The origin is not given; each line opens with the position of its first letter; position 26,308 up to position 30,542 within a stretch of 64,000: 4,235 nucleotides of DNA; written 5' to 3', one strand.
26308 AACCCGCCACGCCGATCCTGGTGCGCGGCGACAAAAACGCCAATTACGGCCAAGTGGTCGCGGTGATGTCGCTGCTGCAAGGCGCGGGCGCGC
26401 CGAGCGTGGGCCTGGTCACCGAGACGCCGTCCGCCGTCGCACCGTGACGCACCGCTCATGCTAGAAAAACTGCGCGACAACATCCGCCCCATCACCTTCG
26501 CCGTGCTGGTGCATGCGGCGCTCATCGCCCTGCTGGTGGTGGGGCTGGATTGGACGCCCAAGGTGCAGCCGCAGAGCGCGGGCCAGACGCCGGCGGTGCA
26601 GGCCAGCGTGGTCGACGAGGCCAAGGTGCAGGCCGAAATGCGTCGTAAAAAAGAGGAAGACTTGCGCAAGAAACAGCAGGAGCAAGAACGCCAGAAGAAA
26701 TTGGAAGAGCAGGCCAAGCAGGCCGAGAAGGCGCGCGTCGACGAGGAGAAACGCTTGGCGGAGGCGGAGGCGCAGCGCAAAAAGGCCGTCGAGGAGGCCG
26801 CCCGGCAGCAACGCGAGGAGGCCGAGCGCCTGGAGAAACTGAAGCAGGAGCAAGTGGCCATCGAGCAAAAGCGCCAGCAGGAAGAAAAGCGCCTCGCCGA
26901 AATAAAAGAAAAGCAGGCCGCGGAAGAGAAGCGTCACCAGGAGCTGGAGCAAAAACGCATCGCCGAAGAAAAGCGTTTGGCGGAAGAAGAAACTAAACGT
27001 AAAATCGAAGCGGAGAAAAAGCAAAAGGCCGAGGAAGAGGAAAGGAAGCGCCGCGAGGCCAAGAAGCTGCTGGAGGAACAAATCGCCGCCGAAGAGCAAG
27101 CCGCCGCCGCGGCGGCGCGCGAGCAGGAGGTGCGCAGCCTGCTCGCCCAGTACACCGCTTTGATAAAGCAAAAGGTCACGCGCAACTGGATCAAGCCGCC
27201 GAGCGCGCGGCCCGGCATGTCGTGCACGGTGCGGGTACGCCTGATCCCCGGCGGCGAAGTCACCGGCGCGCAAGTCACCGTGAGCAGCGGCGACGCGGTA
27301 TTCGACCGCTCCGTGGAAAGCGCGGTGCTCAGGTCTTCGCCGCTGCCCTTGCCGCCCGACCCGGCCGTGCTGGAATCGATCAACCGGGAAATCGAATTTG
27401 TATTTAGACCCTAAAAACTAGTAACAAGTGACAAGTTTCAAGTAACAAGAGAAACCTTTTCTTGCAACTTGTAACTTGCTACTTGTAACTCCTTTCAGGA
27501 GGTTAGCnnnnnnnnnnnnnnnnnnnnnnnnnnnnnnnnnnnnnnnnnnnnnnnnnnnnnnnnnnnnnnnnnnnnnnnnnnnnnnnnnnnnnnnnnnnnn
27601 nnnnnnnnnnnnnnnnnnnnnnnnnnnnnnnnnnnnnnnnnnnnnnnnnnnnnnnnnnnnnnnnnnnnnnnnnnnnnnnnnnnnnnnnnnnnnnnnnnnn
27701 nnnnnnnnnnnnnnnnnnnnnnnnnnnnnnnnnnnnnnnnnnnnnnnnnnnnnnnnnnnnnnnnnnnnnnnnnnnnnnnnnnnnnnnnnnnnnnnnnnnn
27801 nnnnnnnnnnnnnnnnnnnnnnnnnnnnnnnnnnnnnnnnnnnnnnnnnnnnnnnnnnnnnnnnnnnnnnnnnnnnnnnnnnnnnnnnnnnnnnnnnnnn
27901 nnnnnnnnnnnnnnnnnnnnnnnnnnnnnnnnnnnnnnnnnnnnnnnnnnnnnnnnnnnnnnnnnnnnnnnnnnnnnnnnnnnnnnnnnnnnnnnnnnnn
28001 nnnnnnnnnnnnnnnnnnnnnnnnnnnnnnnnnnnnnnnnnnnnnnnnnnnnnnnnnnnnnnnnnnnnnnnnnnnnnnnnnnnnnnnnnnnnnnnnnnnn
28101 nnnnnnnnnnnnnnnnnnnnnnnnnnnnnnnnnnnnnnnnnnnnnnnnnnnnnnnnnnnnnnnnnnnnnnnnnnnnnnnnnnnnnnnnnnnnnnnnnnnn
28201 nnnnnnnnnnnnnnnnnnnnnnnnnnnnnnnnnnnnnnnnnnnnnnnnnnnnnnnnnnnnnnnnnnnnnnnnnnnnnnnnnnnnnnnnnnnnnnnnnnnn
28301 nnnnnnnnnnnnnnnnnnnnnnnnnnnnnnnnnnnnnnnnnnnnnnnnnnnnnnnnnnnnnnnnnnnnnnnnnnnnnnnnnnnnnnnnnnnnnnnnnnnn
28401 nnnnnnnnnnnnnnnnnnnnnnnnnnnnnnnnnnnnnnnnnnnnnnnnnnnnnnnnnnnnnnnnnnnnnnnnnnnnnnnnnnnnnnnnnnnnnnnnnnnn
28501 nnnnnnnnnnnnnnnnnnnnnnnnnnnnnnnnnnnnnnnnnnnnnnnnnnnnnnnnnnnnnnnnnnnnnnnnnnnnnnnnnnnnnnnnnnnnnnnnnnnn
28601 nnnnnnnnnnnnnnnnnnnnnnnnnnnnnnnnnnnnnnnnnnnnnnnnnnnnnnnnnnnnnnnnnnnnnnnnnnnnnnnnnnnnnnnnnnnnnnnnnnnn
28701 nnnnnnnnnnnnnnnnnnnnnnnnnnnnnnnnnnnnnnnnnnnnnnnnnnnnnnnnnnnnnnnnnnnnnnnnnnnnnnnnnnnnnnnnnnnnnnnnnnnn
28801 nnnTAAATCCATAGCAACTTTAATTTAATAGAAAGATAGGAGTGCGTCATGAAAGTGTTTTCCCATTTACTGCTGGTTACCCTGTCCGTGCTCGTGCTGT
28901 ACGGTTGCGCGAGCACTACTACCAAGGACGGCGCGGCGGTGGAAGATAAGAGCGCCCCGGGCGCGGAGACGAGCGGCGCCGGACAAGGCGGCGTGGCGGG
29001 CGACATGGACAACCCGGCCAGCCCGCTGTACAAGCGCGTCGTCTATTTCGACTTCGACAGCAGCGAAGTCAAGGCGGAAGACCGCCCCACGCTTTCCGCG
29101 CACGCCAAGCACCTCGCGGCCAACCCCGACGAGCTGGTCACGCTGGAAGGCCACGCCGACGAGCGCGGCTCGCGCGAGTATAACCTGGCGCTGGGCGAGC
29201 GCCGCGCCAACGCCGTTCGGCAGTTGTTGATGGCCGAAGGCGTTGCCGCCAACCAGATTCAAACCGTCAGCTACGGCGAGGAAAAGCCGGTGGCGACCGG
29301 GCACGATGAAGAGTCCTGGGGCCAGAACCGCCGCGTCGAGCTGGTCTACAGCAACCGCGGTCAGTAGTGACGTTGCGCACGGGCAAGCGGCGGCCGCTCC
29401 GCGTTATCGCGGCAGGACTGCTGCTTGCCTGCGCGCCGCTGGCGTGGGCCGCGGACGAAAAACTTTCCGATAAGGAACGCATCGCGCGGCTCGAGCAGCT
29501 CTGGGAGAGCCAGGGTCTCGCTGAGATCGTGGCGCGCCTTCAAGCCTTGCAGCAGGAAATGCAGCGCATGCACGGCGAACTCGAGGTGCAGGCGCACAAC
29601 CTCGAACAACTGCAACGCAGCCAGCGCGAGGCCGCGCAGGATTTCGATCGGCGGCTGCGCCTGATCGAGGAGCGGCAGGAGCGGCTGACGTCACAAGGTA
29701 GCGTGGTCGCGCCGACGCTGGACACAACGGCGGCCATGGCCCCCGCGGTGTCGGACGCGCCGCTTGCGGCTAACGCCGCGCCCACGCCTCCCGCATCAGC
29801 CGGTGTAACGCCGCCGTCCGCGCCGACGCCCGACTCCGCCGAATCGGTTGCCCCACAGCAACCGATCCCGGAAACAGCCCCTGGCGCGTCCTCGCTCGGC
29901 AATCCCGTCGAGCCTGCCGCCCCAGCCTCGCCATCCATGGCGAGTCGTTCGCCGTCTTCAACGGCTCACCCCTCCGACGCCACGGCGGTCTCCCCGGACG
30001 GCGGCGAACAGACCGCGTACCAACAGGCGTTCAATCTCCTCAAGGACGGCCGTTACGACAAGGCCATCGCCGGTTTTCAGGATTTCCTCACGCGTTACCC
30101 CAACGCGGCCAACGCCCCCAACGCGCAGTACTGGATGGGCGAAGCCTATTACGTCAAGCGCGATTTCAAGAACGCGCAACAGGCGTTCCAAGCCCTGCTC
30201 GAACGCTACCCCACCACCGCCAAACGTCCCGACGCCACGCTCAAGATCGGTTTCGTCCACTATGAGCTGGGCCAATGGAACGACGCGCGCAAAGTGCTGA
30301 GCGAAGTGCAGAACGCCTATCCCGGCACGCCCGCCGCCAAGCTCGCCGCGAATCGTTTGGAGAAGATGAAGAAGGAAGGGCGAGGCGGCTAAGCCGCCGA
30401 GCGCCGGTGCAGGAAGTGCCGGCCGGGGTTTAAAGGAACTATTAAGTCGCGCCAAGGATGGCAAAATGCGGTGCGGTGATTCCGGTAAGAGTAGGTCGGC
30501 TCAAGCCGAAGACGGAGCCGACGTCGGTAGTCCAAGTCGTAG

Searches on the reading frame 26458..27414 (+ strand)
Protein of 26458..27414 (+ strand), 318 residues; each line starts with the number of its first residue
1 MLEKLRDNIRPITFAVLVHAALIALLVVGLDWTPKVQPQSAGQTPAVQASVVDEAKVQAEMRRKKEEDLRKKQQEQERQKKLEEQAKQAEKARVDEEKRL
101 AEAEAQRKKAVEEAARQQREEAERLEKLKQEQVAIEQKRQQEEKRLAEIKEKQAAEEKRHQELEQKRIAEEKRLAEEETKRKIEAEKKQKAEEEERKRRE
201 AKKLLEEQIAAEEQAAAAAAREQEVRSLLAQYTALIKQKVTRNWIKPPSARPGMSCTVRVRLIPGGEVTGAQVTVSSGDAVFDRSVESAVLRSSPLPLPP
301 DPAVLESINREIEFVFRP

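Call 48: search_protein_families(library=pfam, proteins=[window:26458-27414:+], max_evalue=0.00001)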
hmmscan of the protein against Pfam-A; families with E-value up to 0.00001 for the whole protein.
window:26458-27414:+ (318 aa): 2 families
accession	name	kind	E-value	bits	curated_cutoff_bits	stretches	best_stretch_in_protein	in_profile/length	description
PF13103.11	TonB_2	-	2.6e-15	56.7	22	1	230-314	2-83/85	TonB C terminal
PF06519.16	TolA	-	1.2e-11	45.1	25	1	219-309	3-90/96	TolA C-terminal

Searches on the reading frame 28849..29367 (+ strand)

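Call 48: search_protein_families(library=pfam, proteins=[window:28849-29367:+], max_evalue=0.00001)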
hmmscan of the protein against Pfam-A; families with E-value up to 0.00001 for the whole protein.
window:28849-29367:+ (172 aa): 1 family
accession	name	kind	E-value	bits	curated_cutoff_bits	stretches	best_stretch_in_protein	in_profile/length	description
PF00691.25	OmpA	-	2.8e-23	82.6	27.2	1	66-160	1-97/98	OmpA family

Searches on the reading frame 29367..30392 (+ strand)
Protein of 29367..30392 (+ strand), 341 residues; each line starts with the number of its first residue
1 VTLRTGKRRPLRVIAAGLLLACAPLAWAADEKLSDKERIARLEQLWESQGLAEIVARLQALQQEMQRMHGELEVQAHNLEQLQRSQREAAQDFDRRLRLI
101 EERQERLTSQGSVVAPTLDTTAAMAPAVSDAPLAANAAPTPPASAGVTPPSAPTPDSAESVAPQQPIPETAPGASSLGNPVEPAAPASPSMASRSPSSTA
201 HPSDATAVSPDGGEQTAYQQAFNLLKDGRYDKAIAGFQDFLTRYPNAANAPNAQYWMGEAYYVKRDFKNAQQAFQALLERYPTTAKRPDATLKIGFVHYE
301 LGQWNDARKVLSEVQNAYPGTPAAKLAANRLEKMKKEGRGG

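Call 48: search_protein_families(library=pfam, proteins=[window:29367-30392:+], max_evalue=0.00001)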
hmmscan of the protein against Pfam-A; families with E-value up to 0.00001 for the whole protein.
window:29367-30392:+ (341 aa): 9 families
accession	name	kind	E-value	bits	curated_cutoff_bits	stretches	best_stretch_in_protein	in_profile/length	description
PF13174.12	TPR_6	-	5.2e-19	68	26.3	0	253-283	2-32/33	Tetratricopeptide repeat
PF16331.10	TolA_bind_tri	-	5.9e-14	52.3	30.1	1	36-104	3-73/76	TolA binding protein trimerisation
PF07719.23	TPR_2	-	6.3e-13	48.2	27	0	252-283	2-33/34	Tetratricopeptide repeat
PF14559.12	TPR_19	-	4.4e-11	43.4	25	1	265-327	5-64/68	Tetratricopeptide repeat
PF13525.12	YfiO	-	4.6e-10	40.1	25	1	213-285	4-76/203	Outer membrane lipoprotein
PF13432.12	TPR_16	-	2.7e-09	37.8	32.7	0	220-283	3-63/65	Tetratricopeptide repeat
PF13428.12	TPR_14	-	6.6e-09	36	23.5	0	251-284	1-34/44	Tetratricopeptide repeat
PF12895.13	ANAPC3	-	3.6e-06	27.6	27.2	0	247-313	19-81/82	Anaphase-promoting complex, cyclosome, subunit 3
PF13424.12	TPR_12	-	4.8e-06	27.1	30.1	0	252-318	4-75/77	Tetratricopeptide repeat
